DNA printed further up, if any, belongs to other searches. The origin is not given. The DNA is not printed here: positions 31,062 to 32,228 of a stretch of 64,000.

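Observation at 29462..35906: Uncharacterised sugar-acid catabolic operon: GntR-TctCBA-DHDPS-like aldolase-DhaKL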

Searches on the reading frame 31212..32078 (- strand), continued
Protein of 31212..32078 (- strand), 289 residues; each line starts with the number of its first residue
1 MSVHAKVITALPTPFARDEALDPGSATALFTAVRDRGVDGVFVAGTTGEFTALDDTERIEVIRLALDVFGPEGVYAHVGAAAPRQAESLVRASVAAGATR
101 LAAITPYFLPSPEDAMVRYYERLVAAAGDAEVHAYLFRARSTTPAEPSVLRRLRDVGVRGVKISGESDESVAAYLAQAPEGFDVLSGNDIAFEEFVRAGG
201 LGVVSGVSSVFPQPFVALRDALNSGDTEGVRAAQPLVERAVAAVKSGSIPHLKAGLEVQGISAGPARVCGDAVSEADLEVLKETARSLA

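Call 30: search_protein_families(library=ncbifam, proteins=[L080:11100-12545:+, L080:12546-14042:+, L073:9000-10004:+, L043:5569-6534:+, L089:10785-12257:+, L071:11052-12530:+, L071:12517-13428:+, L071:13380-14702:+, L047:8187-9998:+, L047:11614-13167:+], max_evalue=0.00001)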
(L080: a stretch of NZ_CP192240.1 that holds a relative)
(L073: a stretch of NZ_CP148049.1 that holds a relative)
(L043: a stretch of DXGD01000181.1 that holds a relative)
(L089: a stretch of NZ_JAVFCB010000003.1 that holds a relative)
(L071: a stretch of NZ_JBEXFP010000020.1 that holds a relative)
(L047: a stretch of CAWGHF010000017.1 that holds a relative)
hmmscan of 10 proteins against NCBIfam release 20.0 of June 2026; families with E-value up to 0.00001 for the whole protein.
L080:11100-12545:+ (481 aa): 0 families

L080:12546-14042:+ (498 aa): 10 families
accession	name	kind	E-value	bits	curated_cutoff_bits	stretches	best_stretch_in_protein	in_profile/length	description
TIGR01312.1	XylB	equivalog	3.3e-86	289.7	380.25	1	6-480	1-480/481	xylulokinase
TIGR01314.1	gntK_FGGY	equivalog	1.5e-48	165.6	648.55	1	5-442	2-449/505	gluconokinase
NF011601.0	PRK15027.1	equivalog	2e-48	165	912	1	5-445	2-438/484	xylulokinase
NF008187.0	PRK10939.1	equivalog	3.5e-38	131.5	528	1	4-486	5-506/521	autoinducer-2 kinase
NF003154.0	PRK04123.1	equivalog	5e-38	131.1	428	1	5-486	6-540/554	ribulokinase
TIGR01311.1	glycerol_kin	equivalog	9.9e-38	129.7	590.35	1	4-447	2-454/496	glycerol kinase GlpK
NF000756.0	PRK00047.1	subfamily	6.3e-35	120.4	498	1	5-444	7-453/502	glycerol kinase GlpK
TIGR01234.1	L-ribulokinase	equivalog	3.3e-32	111.9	583.25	1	57-482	82-529/536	ribulokinase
TIGR02628.1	fuculo_kin_coli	equivalog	1.2e-28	100.3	470.9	1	8-445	6-444/465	L-fuculokinase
TIGR01315.1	5C_CHO_kinase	subfamily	1e-26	93.8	408.7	2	323-483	369-537/541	FGGY family pentulose kinase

L073:9000-10004:+ (334 aa): 0 families

L043:5569-6534:+ (321 aa): 17 families
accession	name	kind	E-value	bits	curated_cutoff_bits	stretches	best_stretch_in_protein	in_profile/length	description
TIGR02152.1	D_ribokin_bact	equivalog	1.9e-62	211.3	299.65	1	32-313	2-292/298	ribokinase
NF008353.0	PRK11142.1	equivalog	2.7e-58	197.9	341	1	30-313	4-295/307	ribokinase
NF053626.1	RibKinHalex1628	equivalog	3.5e-35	121.9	330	1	29-313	2-284/293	ATP-dependent ribose-1-phosphate kinase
TIGR04382.1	myo_inos_iolC_N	equivalog_domain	2.1e-22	79.8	300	1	61-312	30-300/309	5-dehydro-2-deoxygluconokinase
NF006957.1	PRK09434.1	equivalog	3.6e-20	72.7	450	2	63-159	25-122/302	fructokinase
NF041134.1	R1P_kin_Thcocales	equivalog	1.5e-19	70.5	500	1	30-287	2-248/291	ADP-dependent ribose-1-phosphate kinase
TIGR03168.1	1-PFK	subfamily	5.5e-17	61.6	216.4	1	40-313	11-293/305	hexose kinase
TIGR03828.1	pfkB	equivalog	6.6e-15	54.9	292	1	40-312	11-292/305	1-phosphofructokinase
NF040938.1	KDG_KDGal_kin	equivalog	5.8e-14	51.9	400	1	200-312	183-294/305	bifunctional 2-dehydro-3-deoxygluconokinase/2-dehydro-3-deoxygalactonokinase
NF049991.1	TagKinase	equivalog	1.1e-12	47.5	420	1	229-306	224-300/321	tagatose kinase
NF041332.1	KDG_KDGal_kin_Halo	equivalog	3.1e-12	46.6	440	1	198-306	187-296/320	bifunctional 2-dehydro-3-deoxygluconokinase/2-dehydro-3-deoxygalactonokinase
NF007321.0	PRK09813.1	equivalog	2.9e-11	43.3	247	0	228-303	183-256/261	fructoselysine 6-kinase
TIGR02198.1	rfaE_dom_I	equivalog_domain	1.6e-08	34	345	1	229-308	225-303/315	D-glycero-beta-D-manno-heptose-7-phosphate kinase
NF041164.1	NucKinThplmales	equivalog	2.4e-08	33.5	450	0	203-299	176-269/295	nucleoside kinase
NF047869.1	myo_kin_aldol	exception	6e-08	31.5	600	0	61-135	35-108/586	bifunctional 5-dehydro-2-deoxygluconokinase/5-dehydro-2-deoxyphosphogluconate aldolase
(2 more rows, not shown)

L089:10785-12257:+ (490 aa): 13 families
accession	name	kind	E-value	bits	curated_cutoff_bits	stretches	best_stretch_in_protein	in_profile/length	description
TIGR00883.1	2A0106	subfamily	1e-117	393.6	443.45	1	59-457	1-398/400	metabolite/H+ symporter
NF007414.0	PRK09952.1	equivalog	2e-108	362.9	538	1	39-462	10-429/438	shikimate transporter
NF007927.0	PRK10642.1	equivalog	3.1e-87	293.4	544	1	46-473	20-446/500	glycine betaine/L-proline transporter ProP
NF011656.1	PRK15075.1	subfamily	2.6e-67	227.5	445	1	57-461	13-407/419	tricarballylate/proton symporter TcuC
NF007710.0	PRK10406.1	subfamily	1.7e-60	205.3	550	1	38-437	10-397/432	MFS family transporter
TIGR00891.1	2A0112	subfamily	2.5e-27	96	552.9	1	92-258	47-199/405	sialate:H+ symport family MFS transporter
NF003024.0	PRK03893.1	subfamily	3.1e-21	75.8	604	1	50-255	20-203/497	sialate:H+ symport family MFS transporter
NF008963.0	PRK12307.1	equivalog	1.2e-17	64.2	637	1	99-469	59-413/426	MFS transporter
TIGR00898.1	2A0119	subfamily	1.6e-11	43.7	550.75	1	101-238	137-253/506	cation transport protein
TIGR00879.1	SP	subfamily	6.5e-10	38.2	237.8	1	321-469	101-248/510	sugar porter family MFS transporter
TIGR00887.1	2A0109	equivalog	7.5e-10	38.3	610.3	1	58-200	23-162/502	phosphate:H+ symporter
TIGR00895.1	2A0115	subfamily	1.8e-09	37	418.55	1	37-435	3-396/398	aromatic acid/H+ symport family MFS transporter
TIGR00880.1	2_A_01_02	superfamily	5.2e-09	36.4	131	1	323-464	2-138/141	multidrug resistance protein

L071:11052-12530:+ (492 aa): 0 families

L071:12517-13428:+ (303 aa): 4 families
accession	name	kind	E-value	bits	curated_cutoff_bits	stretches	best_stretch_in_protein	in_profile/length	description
NF006826.0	PRK09347.1-3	subfamily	2.1e-61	206.7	162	1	125-300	7-186/189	GTP cyclohydrolase I FolE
NF006825.1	PRK09347.1-2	subfamily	8.6e-58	194.7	174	1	128-299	2-177/179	GTP cyclohydrolase I FolE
TIGR00063.1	folE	equivalog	3.4e-57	192.9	181.6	1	129-299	3-177/180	GTP cyclohydrolase I FolE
NF006824.0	PRK09347.1-1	equivalog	1.3e-45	155.5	202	1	127-298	38-214/219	GTP cyclohydrolase I FolE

L071:13380-14702:+ (440 aa): 53 families (the best 25 are shown)
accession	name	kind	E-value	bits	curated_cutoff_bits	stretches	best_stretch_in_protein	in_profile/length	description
NF041682.1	ant_diox_AndAa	equivalog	4.7e-103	345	650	1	27-439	3-406/406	anthranilate 1,2-dioxygenase system ferredoxin--NAD(+) reductase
NF042949.2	3PPDioc_HcaD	equivalog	4.8e-96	321.8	450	1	29-405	3-369/386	3-phenylpropionate/cinnamic acid dioxygenase ferredoxin--NAD(+) reductase subunit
NF007286.0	PRK09754.1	equivalog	1.3e-73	248.1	447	1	27-359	3-332/400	phenylpropionate dioxygenase ferredoxin reductase subunit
TIGR02374.1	nitri_red_nirB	equivalog_domain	5.3e-52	177.3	578.35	1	31-305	2-280/794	nitrite reductase large subunit NirB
NF045765.1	PhenlGlyoxDHPadH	equivalog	2.9e-44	151.6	475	1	29-337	4-311/416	NADH-dependent phenylglyoxylate dehydrogenase subunit epsilon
NF003437.0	PRK04965.1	equivalog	3.6e-44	151.3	392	1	29-305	4-277/378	NADH:flavorubredoxin reductase NorW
TIGR03385.1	CoA_CoA_reduc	equivalog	4.1e-39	134.6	578.8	1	92-340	65-320/439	CoA-disulfide reductase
NF046103.1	NOXase_Strep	equivalog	1.6e-37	129.5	600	1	31-339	3-317/442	H2O-forming NADH oxidase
NF007123.0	PRK09564.1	equivalog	9.4e-32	110.3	458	1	96-322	69-303/444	CoA-disulfide reductase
NF011565.0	PRK14989.1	subfamily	4e-27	94.6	883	1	30-305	6-285/847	nitrite reductase large subunit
TIGR01350.1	lipoamide_DH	equivalog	1.3e-24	86.7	408.8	1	117-305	120-311/461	dihydrolipoyl dehydrogenase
TIGR02053.1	MerA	equivalog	2.2e-21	76.4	454.45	1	107-320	110-317/465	mercury(II) reductase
NF004991.0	PRK06370.1-3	subfamily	7.4e-21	74.3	620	1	114-306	153-345/509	FAD-containing oxidoreductase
NF010037.0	PRK13512.1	equivalog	8.7e-19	67.7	394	1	30-317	4-289/438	CoA-disulfide reductase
NF004943.0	PRK06292.2-1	equivalog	9.7e-19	67.5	432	1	106-304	110-309/456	dihydrolipoyl dehydrogenase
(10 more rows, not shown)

L047:8187-9998:+ (603 aa): 8 families
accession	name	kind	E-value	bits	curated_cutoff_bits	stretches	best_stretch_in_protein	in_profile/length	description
NF004784.0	PRK06131.1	subfamily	5.9e-250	830.6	539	1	33-603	8-576/576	dihydroxy-acid dehydratase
NF009559.0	PRK13016.1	equivalog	3.1e-226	752.1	882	1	34-602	9-576/578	L-arabinonate dehydratase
NF009560.0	PRK13017.1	subfamily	4.5e-217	722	684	1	34-593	9-581/595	dihydroxy-acid dehydratase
NF002068.0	PRK00911.1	subfamily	2.8e-134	448.6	644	1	52-585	19-553/559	dihydroxy-acid dehydratase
TIGR00110.1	ilvD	equivalog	4.3e-122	408.4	618.15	1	57-585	8-539/543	dihydroxy-acid dehydratase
NF009103.0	PRK12448.1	equivalog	4.9e-78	262.8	710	2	53-382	19-363/616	dihydroxy-acid dehydratase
TIGR01196.1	edd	equivalog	2.4e-60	204.5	708.25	1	73-557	69-568/601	phosphogluconate dehydratase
TIGR03432.1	yjhG_yagF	hypoth_equivalog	8.2e-53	179.4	808.15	1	122-545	126-574/640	YjhG/YagF family D-xylonate dehydratase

L047:11614-13167:+ (517 aa): 1 family
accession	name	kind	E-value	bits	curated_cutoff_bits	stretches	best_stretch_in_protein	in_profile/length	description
NF047819.1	ThrnKinDtnkGamma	equivalog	4e-14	52.3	450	1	111-399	42-296/422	D-threonate kinase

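Call 31: search_solved_structures(query=window:31212-32078:-, max_evalue=1e-10, show_alignments=2)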
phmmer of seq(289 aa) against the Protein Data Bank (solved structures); distinct sequences matched with E-value up to 1e-10: 91 (the best 60 are shown).
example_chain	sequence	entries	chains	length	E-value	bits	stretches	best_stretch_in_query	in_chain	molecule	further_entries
3l21_A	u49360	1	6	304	1.4e-26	96.7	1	7-282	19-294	Dihydrodipicolinate synthase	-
5j5d_A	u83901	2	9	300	1.1e-25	93.6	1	7-282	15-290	4-hydroxy-tetrahydrodipicolinate synthase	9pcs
1xxx_A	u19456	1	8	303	1.2e-25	93.6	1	7-282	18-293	Dihydrodipicolinate synthase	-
3cpr_A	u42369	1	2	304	1.8e-22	83.2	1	8-286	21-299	Dihydrodipicolinate synthetase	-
6p90_A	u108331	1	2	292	9.2e-20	74.3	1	8-236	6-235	4-hydroxy-tetrahydrodipicolinate synthase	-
3qze_A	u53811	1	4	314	1e-19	74.1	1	5-236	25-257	Dihydrodipicolinate synthase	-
3noe_A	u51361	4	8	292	3.8e-19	72.3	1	8-236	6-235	Dihydrodipicolinate synthase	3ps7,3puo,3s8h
6t3t_B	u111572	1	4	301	4.3e-19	72.1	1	9-282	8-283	4-hydroxy-tetrahydrodipicolinate synthase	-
4pfm_A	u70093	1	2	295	7.2e-19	71.3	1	8-252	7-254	4-hydroxy-tetrahydrodipicolinate synthase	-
4icn_A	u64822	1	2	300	7.3e-19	71.3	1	8-252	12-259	DIHYDRODIPICOLINATE SYNTHASE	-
3pb0_A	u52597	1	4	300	3.7e-18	69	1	7-284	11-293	Dihydrodipicolinate synthase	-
1o5k_A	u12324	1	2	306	5e-18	68.6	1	7-284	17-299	4-hydroxy-tetrahydrodipicolinate synthase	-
3pb2_A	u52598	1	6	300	1.3e-17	67.2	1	7-284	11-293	Dihydrodipicolinate synthase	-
2yxg_A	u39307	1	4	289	1.5e-17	67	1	8-286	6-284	Dihydrodipicolinate synthase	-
3a5f_A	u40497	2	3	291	3e-17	66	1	13-285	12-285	Dihydrodipicolinate synthase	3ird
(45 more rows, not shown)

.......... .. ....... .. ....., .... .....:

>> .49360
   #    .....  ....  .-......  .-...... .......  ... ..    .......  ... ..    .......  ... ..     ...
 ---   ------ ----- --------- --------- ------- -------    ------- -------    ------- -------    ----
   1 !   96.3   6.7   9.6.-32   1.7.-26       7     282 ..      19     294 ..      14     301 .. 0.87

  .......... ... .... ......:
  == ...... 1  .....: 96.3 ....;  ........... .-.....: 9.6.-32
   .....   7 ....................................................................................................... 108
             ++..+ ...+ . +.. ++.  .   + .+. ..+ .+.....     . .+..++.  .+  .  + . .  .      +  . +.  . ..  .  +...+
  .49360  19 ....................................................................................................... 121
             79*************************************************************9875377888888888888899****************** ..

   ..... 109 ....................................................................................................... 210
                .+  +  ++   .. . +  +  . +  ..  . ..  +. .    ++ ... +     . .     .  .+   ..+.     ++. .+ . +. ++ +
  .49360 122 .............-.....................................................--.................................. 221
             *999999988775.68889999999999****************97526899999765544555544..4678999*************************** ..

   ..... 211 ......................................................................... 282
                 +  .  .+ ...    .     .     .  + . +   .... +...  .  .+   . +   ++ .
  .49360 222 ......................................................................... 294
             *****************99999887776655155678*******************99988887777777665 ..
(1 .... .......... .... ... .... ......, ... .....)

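Call 45: search_protein_families(library=pfam, proteins=[L063:6461-7420:+, L063:8472-9959:+, L063:10865-11893:+, L063:11839-14883:+, L085:8958-9794:+, L085:10861-11985:+, L085:12739-13821:+, L085:14596-15537:-, L085:15595-17403:+, L085:8129-9250:-])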
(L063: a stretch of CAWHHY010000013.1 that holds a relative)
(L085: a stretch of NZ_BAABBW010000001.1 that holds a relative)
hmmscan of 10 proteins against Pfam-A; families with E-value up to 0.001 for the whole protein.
L063:6461-7420:+ (319 aa): 1 family
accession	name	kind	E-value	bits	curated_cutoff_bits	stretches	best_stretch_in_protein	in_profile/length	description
PF00480.26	ROK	-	9.9e-54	183.3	22.9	1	27-312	2-293/294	ROK family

L063:8472-9959:+ (495 aa): 1 family
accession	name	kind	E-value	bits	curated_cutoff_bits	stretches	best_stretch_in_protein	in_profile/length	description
PF01636.29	APH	-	1.9e-11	44.7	23.2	1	210-418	32-227/239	Phosphotransferase enzyme family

L063:10865-11893:+ (342 aa): 1 family
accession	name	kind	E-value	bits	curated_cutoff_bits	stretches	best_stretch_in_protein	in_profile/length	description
PF01400.30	Astacin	-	2.4e-05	24.5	22.5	1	133-282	13-144/189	Astacin (Peptidase family M12A)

L063:11839-14883:+ (1014 aa): 5 families
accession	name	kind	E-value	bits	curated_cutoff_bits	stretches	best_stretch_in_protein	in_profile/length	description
PF02836.23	Glyco_hydro_2_C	-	1.9e-86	290.3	21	1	312-604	1-296/302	Glycosyl hydrolases family 2, TIM barrel domain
PF02929.23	Bgal_small_N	-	5.3e-48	164.3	25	1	747-1008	7-245/248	Beta galactosidase small chain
PF02837.24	Glyco_hydro_2_N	-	2.4e-33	115.9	28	1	63-224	3-169/169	Glycosyl hydrolases family 2, sugar binding domain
PF16353.11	LacZ_4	-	2.7e-18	66.4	27.3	1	639-725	1-86/87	Beta-galactosidase, domain 4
PF22666.2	Glyco_hydro_2_N2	-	1e-06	29.3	27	1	130-196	51-119/167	Glycosyl hydrolase 2 galactose-binding domain-like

L085:8958-9794:+ (278 aa): 4 families
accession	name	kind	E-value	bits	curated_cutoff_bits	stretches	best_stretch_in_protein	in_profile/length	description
PF13507.12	GATase_5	-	2.3e-35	122.4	27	1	49-271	3-256/260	CobB/CobQ-like glutamine amidotransferase domain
PF07685.20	GATase_3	-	2.8e-08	34.1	27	1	78-141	29-91/196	CobB/CobQ-like glutamine amidotransferase domain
PF00117.34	GATase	-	7.1e-06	26.2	22.8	1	84-142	39-89/190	Glutamine amidotransferase class-I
PF01965.30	DJ-1_PfpI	-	3.1e-05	24.3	26.6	1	84-146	58-115/165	DJ-1/PfpI family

L085:10861-11985:+ (374 aa): 0 families

L085:12739-13821:+ (360 aa): 2 families
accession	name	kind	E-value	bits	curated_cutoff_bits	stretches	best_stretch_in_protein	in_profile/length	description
PF12679.13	ABC2_membrane_2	-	2e-13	50.7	27.2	1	102-357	13-282/283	ABC-2 family transporter protein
PF12730.13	ABC2_membrane_4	-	1.1e-10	42.2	27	1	101-274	10-163/179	ABC-2 family transporter protein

L085:14596-15537:- (313 aa): 0 families

L085:15595-17403:+ (602 aa): 3 families
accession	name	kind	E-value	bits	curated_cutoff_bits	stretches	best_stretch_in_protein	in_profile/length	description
PF13749.12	HATPase_c_4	-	5.4e-19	68.4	26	1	340-433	1-89/89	Putative ATP-dependent DNA helicase recG C-terminal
PF04326.19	SLFN_AlbA_2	-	1.2e-06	29.5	25.3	1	33-159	3-117/118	Schlafen, AlbA_2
PF13404.12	HTH_AsnC-type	-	0.0005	20.3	27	0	542-579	3-40/42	AsnC-type helix-turn-helix domain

L085:8129-9250:- (373 aa): 1 family
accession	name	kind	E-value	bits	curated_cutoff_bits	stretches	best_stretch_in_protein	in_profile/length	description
PF03551.20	PadR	-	1.1e-11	44.9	27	1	189-264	2-75/75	Transcriptional regulator PadR-like family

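Call 75: predict_structure(alignment_id=A1)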
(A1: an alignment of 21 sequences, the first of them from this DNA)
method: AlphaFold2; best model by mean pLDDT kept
length: 289 residues; sequences in the alignment: 21
mean_pLDDT: 92.3   pTM: 0.89
mean pLDDT of the five models: 92.3, 92.1, 91.6, 91.3, 90.3
residues with pLDDT >= 90: 230; 70-90: 48; 50-70: 11; < 50: 0
segments of 3 or more residues with pLDDT < 50: none
pLDDT, mean of each block of 10 residues (from residue 1): 87 93 96 97 77 91 97 93 92 98 76 91 98 89 87 97 89 94 92 92 94 97 97 97 92 96 89 95 95
secondary structure, 60 per line:
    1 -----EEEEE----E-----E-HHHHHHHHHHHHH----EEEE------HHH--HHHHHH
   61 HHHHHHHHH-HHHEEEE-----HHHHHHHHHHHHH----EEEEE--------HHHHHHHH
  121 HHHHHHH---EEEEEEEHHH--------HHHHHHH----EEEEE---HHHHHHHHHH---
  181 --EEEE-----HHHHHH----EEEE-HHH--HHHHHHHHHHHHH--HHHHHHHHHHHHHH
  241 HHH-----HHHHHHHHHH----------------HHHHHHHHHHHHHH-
elements in order: E6-10 H23-35 E40-43 H55-69 E74-77 H83-95 E100-104 H113-127 E131-137 H149-155 E160-164 H168-177 E183-186 H192-197 E202-205 H212-224 H227-243 H249-258 H275-288

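Call 80: search_protein_families(library=pfam, proteins=[L033:3086-6055:+, L023:3434-5929:+, L040:6126-8531:+, L073:1325-4078:+, L071:2048-4825:-, L080:596-3031:+, L080:2374-4077:+, L024:15787-18216:+, L029:14430-15737:+, L073:9000-10004:+])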
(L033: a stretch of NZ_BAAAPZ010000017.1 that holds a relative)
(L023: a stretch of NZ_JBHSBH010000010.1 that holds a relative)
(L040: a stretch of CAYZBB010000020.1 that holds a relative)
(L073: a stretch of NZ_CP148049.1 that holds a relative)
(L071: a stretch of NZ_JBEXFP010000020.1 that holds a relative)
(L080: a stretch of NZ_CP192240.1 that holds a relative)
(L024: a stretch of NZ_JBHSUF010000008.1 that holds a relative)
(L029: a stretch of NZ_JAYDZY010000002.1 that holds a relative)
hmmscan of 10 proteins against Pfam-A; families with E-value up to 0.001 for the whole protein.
L033:3086-6055:+ (989 aa): 1 family
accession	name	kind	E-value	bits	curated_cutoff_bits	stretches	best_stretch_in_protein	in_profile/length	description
PF01804.23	Penicil_amidase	-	1e-229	765.5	21.3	1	94-976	1-673/675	Penicillin amidase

L023:3434-5929:+ (831 aa): 3 families
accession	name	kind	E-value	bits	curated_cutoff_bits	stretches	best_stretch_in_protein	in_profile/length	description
PF00916.26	Sulfate_transp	-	2.2e-69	234.5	23.2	1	90-443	1-369/380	Sulfate permease family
PF00484.24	Pro_CA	-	6.9e-42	143.8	25.7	1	633-788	1-155/156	Carbonic anhydrase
PF16983.11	MFS_MOT1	-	5.8e-05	23.8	30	1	336-431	25-111/111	Molybdate transporter of MFS superfamily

L040:6126-8531:+ (801 aa): 4 families
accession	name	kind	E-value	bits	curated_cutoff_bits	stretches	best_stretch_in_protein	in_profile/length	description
PF00456.26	Transketolase_N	-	8.8e-130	433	22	1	140-461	3-325/334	Transketolase, thiamine diphosphate binding domain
PF02779.29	Transket_pyr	-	1.4e-52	178.3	27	1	487-657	2-173/174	Transketolase, pyrimidine binding domain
PF22613.1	Transketolase_C_1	-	5.2e-24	85.1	27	1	671-779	1-112/113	Transketolase-like TK C-terminal domain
PF02780.25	Transketolase_C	-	1.1e-06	28.9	25.9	1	681-784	9-124/124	Transketolase, C-terminal domain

L073:1325-4078:+ (917 aa): 3 families
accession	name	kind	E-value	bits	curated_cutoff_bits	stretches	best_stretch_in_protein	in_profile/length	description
PF02896.24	PEP-utilizers_C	-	1e-72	245.2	22.8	1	559-904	9-288/293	PEP-utilising enzyme, PEP-binding domain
PF01326.24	PPDK_N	-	3.6e-51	174.8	27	3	77-308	78-216/328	Pyruvate phosphate dikinase, AMP/ATP-binding domain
PF00391.29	PEP-utilizers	-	2.2e-21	75.7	23.1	1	441-522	3-72/72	PEP-utilising enzyme, mobile domain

L071:2048-4825:- (925 aa): 5 families
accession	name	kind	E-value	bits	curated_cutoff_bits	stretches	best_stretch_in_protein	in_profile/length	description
PF10566.15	Glyco_hydro_97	-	4.5e-65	220.2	32.5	1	325-555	1-275/275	Glycoside hydrolase 97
PF08305.17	NPCBM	-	1.4e-51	174.5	23.9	1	782-923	2-137/137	NPCBM/NEW2 domain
PF14508.12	GH97_N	-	5.9e-39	134.3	25.3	1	84-318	3-227/229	Glycosyl-hydrolase 97 N-terminal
PF14509.12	GH97_C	-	8.9e-18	64.8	25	1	557-646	1-96/97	Glycosyl-hydrolase 97 C-terminal, oligomerisation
PF10633.15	NPCBM_assoc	-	1.1e-08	35.5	24.4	1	678-753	2-77/78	NPCBM-associated, NEW3 domain of alpha-galactosidase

L080:596-3031:+ (811 aa): 3 families
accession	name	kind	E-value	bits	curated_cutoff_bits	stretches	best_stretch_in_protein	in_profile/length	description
PF02867.20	Ribonuc_red_lgC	-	4.8e-195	649.6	23.9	1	246-766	1-523/523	Ribonucleotide reductase, barrel domain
PF00317.26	Ribonuc_red_lgN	-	3.8e-19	69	28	1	171-242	2-76/77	Ribonucleotide reductase, all-alpha domain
PF03477.21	ATP-cone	-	1.4e-12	48.4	25.8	1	37-118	1-83/88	ATP cone domain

L080:2374-4077:+ (567 aa): 1 family
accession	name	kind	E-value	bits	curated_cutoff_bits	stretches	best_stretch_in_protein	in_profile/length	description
PF00268.27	Ribonuc_red_sm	-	3.9e-79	266.4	33.6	1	246-530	3-281/281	Ribonucleotide reductase, small chain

L024:15787-18216:+ (809 aa): 3 families
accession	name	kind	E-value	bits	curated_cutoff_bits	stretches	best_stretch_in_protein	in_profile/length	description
PF00759.25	Glyco_hydro_9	-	1.3e-96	325.1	27.7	1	335-800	1-443/444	Glycosyl hydrolase family 9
PF02927.20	CelD_N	-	1.5e-27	96.6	24.6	1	242-325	2-86/86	Cellulase N-terminal ig-like domain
PF02018.23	CBM_4_9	-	5.8e-17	62.8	25.9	1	93-214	2-132/136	Carbohydrate binding domain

L029:14430-15737:+ (435 aa): 1 family
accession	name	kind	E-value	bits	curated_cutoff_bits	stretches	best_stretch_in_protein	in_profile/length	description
PF13407.12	Peripla_BP_4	-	9e-58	196.3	35.1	1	137-394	1-258/258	Periplasmic binding protein domain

L073:9000-10004:+ (334 aa): 3 families
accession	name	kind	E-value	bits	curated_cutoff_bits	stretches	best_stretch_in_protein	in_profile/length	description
PF13088.12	BNR_2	-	2e-55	188.5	31.4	1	20-309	2-272/277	BNR repeat-like domain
PF02012.26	BNR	-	5.4e-08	32.1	27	0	151-160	2-11/12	BNR/Asp-box repeat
PF24316.1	Tli3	-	2.2e-05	25.2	27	0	254-281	84-111/129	T6SS Tli3 immunity protein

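Call 81: search_solved_structures(query=L073:9000-10004:+, max_evalue=0.001)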
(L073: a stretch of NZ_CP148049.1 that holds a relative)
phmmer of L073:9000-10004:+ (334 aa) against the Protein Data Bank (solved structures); distinct sequences matched with E-value up to 0.001: 10.
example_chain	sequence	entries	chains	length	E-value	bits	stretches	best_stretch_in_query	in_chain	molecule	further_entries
8t26_A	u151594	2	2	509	4e-06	29.4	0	94-166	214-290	Sialidase, putative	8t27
8feb_A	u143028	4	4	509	4.4e-06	29.2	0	94-166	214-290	Sialidase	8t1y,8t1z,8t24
8gn6_C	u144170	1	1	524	5.6e-06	28.9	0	94-166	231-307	Sialidase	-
8gn6_A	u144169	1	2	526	6.1e-06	28.8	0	94-166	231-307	Sialidase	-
4xma_A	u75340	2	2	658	0.0001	24.8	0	150-216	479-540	Sialidase B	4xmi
4xe9_A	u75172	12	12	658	0.00011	24.6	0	150-216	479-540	Sialidase B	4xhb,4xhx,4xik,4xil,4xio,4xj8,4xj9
4xog_A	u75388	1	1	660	0.00011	24.6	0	150-216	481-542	Sialidase B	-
4xyx_A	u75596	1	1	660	0.00011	24.6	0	150-216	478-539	Sialidase B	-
2jkb_A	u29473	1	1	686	0.00013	24.5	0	150-216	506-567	SIALIDASE B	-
2vw0_A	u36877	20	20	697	0.00013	24.4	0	150-216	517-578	SIALIDASE B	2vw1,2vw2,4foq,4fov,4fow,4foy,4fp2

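Call 82: search_solved_structures(query=L080:11100-12545:+, max_evalue=0.001)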
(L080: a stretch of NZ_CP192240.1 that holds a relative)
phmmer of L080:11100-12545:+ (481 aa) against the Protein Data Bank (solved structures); distinct sequences matched with E-value up to 0.001: 0.
